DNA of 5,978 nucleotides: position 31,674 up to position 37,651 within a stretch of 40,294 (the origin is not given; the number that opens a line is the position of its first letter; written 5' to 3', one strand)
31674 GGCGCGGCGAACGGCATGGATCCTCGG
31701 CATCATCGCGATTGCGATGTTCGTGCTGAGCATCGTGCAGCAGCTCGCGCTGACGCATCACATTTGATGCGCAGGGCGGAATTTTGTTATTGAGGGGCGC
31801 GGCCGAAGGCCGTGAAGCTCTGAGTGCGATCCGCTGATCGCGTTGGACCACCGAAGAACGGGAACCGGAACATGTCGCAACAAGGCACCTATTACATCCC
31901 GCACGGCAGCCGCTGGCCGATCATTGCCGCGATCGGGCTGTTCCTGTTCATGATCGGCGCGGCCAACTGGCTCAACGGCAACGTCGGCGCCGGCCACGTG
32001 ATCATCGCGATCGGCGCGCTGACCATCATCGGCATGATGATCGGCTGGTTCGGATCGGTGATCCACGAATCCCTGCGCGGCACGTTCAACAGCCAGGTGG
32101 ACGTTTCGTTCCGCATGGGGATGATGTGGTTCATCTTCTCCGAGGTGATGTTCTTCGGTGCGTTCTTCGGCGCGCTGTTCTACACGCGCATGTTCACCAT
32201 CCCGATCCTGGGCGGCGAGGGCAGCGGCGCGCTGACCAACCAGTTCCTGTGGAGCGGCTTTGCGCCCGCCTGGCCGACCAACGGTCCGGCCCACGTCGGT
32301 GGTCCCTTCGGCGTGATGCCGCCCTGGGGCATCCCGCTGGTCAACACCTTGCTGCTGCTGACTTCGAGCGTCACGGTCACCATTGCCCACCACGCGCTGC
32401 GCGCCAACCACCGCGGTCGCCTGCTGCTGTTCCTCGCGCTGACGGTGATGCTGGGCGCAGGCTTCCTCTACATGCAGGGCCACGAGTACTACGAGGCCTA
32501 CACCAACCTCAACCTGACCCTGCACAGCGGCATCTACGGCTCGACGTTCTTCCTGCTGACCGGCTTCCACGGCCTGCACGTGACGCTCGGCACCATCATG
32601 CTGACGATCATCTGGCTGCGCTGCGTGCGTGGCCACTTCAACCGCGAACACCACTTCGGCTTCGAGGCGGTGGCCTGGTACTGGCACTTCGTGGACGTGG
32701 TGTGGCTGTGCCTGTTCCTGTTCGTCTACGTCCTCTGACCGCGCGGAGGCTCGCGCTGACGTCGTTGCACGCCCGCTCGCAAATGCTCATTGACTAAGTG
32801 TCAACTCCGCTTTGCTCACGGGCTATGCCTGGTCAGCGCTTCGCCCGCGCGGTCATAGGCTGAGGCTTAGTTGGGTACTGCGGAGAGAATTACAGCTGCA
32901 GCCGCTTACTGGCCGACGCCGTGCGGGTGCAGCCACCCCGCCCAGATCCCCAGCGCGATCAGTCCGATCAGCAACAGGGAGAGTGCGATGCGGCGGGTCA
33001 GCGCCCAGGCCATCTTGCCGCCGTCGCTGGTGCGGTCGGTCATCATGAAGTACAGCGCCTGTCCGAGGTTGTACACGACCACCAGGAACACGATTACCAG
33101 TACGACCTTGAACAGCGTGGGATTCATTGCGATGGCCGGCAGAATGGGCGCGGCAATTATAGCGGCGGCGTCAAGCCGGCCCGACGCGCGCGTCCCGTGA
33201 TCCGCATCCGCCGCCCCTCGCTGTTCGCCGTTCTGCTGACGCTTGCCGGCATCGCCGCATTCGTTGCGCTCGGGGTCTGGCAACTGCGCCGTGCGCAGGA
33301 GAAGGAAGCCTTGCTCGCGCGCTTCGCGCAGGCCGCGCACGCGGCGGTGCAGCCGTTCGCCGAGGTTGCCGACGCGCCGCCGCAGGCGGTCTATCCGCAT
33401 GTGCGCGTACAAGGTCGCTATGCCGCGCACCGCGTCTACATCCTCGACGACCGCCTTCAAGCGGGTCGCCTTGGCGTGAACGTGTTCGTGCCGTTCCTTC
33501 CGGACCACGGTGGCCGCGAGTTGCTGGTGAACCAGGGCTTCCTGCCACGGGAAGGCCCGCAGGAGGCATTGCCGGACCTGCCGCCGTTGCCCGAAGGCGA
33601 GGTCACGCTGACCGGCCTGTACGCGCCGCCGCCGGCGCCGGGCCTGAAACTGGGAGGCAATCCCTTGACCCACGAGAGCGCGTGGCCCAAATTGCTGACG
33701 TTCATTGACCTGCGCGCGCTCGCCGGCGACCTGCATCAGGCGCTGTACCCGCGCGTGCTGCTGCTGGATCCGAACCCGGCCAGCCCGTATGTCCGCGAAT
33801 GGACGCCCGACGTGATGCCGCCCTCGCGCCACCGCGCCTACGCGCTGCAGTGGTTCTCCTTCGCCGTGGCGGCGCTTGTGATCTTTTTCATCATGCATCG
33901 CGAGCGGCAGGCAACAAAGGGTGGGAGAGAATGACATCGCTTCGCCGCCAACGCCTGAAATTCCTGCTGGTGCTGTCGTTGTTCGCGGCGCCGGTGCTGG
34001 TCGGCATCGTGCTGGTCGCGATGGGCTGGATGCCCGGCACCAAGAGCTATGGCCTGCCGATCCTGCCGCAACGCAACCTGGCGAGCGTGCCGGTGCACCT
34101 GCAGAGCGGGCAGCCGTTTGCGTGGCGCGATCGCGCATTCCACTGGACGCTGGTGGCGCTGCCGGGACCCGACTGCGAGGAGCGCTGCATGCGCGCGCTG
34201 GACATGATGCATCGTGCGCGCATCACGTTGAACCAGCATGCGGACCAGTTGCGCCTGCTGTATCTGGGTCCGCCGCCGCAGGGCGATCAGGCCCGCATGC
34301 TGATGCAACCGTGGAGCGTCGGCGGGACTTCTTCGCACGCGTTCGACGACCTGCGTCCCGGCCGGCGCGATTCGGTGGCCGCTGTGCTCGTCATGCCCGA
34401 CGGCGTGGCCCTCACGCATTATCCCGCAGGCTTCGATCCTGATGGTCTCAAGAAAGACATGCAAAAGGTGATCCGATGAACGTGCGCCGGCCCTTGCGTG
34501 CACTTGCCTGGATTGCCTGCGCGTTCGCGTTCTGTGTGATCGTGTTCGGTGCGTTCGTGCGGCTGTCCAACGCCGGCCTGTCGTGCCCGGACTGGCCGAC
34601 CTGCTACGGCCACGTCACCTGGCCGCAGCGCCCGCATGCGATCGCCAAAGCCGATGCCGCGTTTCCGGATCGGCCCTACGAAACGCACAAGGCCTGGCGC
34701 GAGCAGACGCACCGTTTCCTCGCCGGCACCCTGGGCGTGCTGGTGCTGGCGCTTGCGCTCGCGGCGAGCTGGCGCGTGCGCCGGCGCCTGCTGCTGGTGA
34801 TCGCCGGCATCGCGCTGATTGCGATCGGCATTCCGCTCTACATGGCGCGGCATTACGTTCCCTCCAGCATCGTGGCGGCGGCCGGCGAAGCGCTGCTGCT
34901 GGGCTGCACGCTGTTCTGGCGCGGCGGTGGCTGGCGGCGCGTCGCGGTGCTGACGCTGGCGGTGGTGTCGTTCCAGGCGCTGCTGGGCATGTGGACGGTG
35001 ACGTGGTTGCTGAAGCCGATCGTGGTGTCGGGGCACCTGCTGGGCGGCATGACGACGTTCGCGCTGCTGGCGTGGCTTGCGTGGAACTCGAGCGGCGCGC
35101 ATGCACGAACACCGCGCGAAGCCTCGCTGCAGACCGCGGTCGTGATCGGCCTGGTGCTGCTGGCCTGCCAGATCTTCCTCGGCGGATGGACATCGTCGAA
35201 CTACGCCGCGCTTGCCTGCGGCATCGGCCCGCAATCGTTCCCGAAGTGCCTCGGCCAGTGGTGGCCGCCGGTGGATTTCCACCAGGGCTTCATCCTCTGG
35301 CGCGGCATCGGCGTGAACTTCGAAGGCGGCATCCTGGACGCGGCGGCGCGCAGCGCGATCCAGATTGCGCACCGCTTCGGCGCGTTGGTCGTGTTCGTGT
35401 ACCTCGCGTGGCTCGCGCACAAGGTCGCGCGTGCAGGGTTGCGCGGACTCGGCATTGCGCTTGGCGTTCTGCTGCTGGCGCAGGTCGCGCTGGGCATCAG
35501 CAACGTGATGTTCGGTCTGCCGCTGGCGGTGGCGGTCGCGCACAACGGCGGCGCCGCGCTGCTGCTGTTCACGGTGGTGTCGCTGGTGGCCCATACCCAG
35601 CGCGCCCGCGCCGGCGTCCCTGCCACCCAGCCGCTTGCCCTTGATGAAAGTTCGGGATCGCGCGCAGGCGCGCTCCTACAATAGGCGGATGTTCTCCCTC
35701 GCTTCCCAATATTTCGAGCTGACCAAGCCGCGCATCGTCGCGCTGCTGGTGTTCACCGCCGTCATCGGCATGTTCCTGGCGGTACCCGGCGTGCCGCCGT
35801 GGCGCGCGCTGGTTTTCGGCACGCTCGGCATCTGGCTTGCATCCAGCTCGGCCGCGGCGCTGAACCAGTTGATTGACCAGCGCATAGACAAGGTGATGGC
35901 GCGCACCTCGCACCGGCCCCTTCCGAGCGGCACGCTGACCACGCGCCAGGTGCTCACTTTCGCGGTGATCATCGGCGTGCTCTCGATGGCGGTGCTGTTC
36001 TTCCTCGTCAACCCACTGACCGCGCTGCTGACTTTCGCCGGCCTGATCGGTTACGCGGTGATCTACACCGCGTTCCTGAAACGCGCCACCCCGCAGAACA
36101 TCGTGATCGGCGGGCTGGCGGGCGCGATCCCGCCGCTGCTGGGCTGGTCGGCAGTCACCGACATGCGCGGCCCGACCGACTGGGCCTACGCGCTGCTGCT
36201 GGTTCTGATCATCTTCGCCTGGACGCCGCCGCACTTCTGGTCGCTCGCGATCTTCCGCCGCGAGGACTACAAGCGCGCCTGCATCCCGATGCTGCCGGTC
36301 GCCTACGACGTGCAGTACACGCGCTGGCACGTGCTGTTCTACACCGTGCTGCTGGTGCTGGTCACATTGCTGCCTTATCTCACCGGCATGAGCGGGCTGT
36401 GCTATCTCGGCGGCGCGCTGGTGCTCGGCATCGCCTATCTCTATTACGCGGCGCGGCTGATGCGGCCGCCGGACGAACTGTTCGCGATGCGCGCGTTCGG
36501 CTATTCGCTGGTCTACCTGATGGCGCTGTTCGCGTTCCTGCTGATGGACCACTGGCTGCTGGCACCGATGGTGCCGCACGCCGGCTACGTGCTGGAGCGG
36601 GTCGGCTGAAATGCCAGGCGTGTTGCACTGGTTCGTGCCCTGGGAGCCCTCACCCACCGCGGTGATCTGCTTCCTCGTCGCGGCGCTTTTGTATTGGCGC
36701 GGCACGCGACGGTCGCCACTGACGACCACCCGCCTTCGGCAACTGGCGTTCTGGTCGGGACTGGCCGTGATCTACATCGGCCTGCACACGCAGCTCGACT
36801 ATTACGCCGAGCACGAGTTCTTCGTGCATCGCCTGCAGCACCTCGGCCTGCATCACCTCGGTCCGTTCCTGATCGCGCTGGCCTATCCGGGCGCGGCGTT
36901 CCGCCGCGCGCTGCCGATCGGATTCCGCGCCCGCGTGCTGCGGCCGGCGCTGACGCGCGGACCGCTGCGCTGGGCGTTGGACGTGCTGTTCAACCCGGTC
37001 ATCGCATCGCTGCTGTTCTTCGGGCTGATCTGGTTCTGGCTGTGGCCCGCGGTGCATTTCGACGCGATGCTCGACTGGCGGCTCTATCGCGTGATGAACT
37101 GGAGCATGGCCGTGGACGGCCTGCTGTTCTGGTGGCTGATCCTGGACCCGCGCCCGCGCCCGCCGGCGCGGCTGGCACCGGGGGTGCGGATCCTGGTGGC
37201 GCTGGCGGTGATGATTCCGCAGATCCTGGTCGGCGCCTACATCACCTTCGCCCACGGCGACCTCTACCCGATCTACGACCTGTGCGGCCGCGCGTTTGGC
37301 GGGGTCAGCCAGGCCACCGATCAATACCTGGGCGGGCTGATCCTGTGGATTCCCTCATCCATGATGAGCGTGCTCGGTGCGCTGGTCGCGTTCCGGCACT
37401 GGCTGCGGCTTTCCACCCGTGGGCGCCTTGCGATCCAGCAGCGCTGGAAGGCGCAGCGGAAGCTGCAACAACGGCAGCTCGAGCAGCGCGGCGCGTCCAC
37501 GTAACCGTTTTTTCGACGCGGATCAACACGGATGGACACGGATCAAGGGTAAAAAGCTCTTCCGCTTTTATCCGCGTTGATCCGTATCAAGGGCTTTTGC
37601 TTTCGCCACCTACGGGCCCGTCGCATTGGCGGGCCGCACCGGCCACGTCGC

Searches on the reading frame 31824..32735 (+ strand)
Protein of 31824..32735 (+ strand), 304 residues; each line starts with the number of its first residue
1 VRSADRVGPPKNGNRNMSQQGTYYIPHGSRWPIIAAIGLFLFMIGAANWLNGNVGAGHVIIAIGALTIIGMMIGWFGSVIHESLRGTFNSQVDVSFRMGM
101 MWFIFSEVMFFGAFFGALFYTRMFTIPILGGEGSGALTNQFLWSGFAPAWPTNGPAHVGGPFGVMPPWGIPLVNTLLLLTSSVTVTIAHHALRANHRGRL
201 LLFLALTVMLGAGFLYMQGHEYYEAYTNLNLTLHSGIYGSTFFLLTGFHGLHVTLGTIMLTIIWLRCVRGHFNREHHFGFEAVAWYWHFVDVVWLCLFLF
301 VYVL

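Call 62: search_protein_families(library=pfam, proteins=[window:31824-32735:+], max_evalue=0.0001)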
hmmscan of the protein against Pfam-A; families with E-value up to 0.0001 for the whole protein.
window:31824-32735:+ (304 aa): 1 family
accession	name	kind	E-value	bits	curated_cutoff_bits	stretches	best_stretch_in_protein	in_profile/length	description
PF00510.24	COX3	-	1.8e-56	192.3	23.8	2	157-303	111-255/258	Cytochrome c oxidase subunit III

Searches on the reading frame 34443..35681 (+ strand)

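Call 63: search_protein_families(library=pfam, proteins=[window:34443-35681:+], max_evalue=0.0001)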
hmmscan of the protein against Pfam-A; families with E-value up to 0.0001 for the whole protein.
window:34443-35681:+ (413 aa): 1 family
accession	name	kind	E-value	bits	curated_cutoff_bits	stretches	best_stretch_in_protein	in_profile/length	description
PF02628.20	COX15-CtaA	-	3.5e-68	230.4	29.9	1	20-378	2-321/322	Cytochrome oxidase assembly protein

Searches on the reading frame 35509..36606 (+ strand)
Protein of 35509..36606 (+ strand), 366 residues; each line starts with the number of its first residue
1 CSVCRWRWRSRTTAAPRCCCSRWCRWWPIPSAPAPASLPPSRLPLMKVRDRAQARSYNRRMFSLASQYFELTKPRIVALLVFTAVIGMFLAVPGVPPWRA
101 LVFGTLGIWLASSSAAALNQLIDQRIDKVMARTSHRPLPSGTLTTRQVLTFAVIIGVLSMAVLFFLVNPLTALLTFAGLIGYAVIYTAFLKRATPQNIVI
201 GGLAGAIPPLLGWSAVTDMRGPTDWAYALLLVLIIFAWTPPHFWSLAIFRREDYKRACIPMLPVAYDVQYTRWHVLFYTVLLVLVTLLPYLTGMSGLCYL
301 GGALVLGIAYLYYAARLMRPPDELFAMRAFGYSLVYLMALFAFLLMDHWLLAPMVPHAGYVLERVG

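Call 63: search_protein_families(library=pfam, proteins=[window:35509-36606:+], max_evalue=0.0001)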
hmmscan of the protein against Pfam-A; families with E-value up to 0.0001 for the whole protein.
window:35509-36606:+ (366 aa): 1 family
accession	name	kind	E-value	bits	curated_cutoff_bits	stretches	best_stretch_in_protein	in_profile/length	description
PF01040.23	UbiA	-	3.9e-64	216.8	34.2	1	80-330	1-244/250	UbiA prenyltransferase family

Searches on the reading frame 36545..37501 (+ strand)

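Call 63: search_protein_families(library=pfam, proteins=[window:36545-37501:+], max_evalue=0.0001)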
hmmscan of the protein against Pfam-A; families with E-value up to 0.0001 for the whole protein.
window:36545-37501:+ (319 aa): 1 family
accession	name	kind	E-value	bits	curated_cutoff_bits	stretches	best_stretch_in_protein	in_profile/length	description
PF09678.15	Caa3_CtaG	-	1.2e-51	175.9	27.7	1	49-288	2-236/237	Cytochrome c oxidase caa3 assembly factor (Caa3_CtaG)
